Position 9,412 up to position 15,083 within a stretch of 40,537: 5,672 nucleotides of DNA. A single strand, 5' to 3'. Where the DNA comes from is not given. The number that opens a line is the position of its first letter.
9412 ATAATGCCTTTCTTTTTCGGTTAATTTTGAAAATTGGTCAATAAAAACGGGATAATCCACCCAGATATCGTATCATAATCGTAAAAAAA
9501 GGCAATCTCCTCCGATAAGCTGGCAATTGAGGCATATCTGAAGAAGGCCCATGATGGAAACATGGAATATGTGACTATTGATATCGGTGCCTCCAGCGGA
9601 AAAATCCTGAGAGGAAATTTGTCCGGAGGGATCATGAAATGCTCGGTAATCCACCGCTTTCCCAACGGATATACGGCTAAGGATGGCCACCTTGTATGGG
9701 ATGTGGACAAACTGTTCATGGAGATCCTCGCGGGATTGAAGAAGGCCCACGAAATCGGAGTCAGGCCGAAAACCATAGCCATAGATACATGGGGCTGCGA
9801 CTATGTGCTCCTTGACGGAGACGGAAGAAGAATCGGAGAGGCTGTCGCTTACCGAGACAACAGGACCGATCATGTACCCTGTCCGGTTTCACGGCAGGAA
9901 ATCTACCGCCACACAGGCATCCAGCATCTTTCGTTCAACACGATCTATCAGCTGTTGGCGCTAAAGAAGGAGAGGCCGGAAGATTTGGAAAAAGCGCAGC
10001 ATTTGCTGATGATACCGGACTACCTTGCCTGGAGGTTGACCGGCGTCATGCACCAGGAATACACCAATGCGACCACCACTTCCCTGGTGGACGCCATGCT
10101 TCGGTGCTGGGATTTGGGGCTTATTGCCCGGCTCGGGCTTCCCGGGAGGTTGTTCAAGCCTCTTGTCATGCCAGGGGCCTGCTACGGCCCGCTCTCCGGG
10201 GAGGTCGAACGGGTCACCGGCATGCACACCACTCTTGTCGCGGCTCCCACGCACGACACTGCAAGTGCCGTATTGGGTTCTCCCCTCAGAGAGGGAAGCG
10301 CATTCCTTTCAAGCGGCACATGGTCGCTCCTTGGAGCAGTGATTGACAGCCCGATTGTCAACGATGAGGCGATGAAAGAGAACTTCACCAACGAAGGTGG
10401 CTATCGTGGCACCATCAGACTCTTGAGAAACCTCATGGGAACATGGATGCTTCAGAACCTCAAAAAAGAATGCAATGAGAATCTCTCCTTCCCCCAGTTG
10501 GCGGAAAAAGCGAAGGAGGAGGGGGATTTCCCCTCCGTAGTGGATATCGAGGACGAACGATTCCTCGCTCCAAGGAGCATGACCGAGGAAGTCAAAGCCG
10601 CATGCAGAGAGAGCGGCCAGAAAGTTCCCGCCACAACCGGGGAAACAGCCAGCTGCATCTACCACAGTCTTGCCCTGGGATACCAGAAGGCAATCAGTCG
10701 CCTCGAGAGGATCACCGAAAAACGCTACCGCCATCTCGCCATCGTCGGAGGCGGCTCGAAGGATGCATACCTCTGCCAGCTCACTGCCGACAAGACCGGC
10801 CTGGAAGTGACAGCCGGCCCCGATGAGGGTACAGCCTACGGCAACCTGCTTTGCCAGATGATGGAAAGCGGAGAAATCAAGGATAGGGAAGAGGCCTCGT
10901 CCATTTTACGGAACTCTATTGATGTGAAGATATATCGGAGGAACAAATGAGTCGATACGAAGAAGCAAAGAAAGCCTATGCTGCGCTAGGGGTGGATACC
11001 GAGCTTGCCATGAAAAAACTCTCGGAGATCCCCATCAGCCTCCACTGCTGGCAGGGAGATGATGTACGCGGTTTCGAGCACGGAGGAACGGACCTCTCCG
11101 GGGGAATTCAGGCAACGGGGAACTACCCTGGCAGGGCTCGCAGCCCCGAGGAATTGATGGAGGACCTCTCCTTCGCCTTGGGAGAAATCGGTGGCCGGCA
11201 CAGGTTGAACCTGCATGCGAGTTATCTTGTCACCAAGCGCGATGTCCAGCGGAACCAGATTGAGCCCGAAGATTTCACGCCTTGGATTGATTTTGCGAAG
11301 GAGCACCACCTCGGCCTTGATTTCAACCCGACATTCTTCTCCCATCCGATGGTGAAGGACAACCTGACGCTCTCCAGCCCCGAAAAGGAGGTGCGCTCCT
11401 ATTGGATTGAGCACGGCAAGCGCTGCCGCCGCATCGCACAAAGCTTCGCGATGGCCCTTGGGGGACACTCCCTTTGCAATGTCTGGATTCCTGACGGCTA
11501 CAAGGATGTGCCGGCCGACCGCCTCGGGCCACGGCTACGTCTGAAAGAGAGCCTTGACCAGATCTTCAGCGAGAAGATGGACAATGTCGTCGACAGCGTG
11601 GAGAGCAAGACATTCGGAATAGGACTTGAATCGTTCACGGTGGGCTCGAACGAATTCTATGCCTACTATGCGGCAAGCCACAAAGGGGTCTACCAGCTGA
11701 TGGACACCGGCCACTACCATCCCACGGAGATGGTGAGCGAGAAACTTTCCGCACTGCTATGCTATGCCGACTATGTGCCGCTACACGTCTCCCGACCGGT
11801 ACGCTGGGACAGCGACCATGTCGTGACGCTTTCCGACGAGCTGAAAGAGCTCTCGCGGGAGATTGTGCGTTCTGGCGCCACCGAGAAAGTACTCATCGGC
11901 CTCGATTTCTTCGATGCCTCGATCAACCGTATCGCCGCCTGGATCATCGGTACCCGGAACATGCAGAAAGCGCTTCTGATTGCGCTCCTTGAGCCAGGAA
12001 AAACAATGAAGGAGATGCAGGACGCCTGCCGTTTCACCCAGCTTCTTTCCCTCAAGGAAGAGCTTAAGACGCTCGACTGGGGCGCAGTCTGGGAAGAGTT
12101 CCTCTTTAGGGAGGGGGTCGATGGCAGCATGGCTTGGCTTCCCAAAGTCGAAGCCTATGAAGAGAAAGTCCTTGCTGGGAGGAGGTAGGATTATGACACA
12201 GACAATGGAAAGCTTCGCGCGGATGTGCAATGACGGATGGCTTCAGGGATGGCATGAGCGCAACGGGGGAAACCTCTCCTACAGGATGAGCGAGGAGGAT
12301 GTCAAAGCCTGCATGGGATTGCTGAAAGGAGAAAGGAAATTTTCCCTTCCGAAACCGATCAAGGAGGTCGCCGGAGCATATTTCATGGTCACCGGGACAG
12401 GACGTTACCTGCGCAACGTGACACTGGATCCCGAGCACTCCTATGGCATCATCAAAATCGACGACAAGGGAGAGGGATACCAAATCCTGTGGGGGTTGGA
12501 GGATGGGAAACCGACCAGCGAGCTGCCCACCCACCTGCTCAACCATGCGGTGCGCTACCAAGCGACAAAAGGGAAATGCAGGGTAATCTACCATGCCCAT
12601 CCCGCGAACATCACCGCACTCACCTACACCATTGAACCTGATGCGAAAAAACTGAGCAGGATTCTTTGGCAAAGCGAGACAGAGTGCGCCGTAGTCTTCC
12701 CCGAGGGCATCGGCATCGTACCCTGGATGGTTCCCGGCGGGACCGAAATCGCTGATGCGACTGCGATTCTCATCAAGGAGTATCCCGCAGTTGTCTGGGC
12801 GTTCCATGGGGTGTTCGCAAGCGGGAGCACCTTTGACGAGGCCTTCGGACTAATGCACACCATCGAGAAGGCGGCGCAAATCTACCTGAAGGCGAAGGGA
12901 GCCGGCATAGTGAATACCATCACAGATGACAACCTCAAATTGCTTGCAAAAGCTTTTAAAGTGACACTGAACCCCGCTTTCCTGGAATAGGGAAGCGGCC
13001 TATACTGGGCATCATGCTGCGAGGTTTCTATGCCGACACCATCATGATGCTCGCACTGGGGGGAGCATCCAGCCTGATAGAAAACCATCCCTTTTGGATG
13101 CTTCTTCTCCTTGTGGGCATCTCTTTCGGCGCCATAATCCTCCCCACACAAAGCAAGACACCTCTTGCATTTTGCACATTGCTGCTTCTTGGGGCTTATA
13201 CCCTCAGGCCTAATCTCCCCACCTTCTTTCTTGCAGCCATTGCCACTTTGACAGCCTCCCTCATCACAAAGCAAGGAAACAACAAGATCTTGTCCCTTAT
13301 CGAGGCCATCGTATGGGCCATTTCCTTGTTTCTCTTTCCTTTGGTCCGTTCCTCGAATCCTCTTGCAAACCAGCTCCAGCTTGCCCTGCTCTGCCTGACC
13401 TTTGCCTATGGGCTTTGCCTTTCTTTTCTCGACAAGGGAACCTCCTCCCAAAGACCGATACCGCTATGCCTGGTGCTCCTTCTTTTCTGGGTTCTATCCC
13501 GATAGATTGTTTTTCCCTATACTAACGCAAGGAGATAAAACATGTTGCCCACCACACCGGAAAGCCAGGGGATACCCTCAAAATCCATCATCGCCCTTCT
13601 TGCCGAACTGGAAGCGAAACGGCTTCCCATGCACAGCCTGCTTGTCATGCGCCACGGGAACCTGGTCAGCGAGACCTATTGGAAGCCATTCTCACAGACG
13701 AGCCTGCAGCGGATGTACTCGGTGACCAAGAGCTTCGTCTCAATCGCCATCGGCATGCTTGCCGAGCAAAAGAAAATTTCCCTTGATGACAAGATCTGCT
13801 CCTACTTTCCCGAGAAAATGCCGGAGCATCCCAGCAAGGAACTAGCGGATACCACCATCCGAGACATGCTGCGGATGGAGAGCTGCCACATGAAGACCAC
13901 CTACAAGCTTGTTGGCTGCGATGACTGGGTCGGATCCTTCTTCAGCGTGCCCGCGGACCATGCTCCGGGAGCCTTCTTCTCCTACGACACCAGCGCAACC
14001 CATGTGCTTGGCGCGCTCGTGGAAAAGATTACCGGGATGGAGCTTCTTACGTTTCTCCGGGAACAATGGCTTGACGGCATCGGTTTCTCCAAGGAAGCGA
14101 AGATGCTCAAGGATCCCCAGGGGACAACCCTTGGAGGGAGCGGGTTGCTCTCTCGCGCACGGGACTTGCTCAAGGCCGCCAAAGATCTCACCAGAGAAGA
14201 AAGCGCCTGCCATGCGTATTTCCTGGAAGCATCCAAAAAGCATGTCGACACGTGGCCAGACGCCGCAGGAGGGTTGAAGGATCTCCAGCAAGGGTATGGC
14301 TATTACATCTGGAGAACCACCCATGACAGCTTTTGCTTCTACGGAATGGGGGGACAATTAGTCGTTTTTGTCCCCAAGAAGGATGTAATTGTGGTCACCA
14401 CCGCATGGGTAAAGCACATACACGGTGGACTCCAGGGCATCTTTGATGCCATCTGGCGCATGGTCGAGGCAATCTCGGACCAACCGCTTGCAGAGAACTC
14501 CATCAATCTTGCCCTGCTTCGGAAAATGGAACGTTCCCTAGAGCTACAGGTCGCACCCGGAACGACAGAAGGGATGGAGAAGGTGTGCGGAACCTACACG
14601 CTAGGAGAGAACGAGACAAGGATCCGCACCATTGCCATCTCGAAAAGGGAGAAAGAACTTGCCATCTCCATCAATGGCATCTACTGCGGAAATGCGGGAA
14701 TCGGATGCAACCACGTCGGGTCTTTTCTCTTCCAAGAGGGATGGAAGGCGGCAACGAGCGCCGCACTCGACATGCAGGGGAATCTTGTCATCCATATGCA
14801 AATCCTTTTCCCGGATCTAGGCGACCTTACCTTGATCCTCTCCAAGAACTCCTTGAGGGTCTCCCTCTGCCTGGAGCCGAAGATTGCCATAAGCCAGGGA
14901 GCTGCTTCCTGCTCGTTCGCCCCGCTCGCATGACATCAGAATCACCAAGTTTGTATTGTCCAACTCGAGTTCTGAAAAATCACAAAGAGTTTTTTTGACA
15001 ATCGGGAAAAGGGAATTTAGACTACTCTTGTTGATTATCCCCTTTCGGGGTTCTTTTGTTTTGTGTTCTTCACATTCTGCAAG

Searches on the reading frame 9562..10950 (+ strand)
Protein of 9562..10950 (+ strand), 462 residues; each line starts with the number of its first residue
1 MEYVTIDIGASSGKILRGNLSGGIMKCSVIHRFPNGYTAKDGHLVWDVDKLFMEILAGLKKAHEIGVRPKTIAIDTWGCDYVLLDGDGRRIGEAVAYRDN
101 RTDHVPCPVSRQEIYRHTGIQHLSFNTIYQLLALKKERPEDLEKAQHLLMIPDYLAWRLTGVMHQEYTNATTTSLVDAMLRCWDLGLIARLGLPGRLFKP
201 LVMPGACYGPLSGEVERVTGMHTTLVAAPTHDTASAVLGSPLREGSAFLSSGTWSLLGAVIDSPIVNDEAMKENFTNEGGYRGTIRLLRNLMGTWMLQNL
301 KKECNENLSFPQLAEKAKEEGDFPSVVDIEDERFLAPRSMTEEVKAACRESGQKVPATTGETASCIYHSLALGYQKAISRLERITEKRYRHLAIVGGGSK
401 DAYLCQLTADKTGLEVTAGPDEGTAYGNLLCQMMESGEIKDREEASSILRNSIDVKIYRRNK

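Call 43: search_protein_families(library=ncbifam, proteins=[window:9562-10950:+])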
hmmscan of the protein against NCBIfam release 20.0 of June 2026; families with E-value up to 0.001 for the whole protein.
window:9562-10950:+ (462 aa): 9 families
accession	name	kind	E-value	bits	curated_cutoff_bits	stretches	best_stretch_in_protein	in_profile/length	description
TIGR02627.1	rhamnulo_kin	equivalog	2.1e-157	524.3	527.95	1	4-454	1-453/454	rhamnulokinase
NF007925.0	PRK10640.1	equivalog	3.3e-136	454.6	639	1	2-461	5-466/489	rhamnulokinase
TIGR02628.1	fuculo_kin_coli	equivalog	2.1e-41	142.4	470.9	1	8-452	8-458/465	L-fuculokinase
TIGR01312.1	XylB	equivalog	2e-27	95.9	380.25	1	70-446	69-449/481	xylulokinase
NF008187.0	PRK10939.1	equivalog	2.2e-19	69.5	528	1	111-239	123-251/521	autoinducer-2 kinase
NF011601.0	PRK15027.1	equivalog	8.2e-12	44.3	912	1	3-275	2-277/484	xylulokinase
TIGR01311.1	glycerol_kin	equivalog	7.7e-09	34.4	590.35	1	88-212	91-225/496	glycerol kinase GlpK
TIGR01314.1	gntK_FGGY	equivalog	2.4e-06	26.4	648.55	1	6-266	5-272/505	gluconokinase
NF000756.0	PRK00047.1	subfamily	1.8e-05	23.2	498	0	88-239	95-253/502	glycerol kinase GlpK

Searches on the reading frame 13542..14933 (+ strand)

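Call 43: search_protein_families(library=ncbifam, proteins=[window:13542-14933:+])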
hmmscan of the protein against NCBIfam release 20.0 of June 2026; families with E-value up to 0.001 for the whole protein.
window:13542-14933:+ (463 aa): 2 families
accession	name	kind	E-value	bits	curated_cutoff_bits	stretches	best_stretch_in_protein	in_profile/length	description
NF045925.1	3-sucCA_synth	equivalog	1e-50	172.7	800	1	4-375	30-397/498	3-succinylated cholic acid synthase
NF038269.1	lipase_LipE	equivalog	3.5e-05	23.1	750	1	58-111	90-139/407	lipase LipE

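Call 44: search_protein_families(library=pfam, proteins=[window:13542-14933:+])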
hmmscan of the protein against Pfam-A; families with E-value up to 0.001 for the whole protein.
window:13542-14933:+ (463 aa): 1 family
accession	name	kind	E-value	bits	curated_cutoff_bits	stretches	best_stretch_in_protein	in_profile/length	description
PF00144.29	Beta-lactamase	-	8e-31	107.8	27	1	23-286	8-306/329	Beta-lactamase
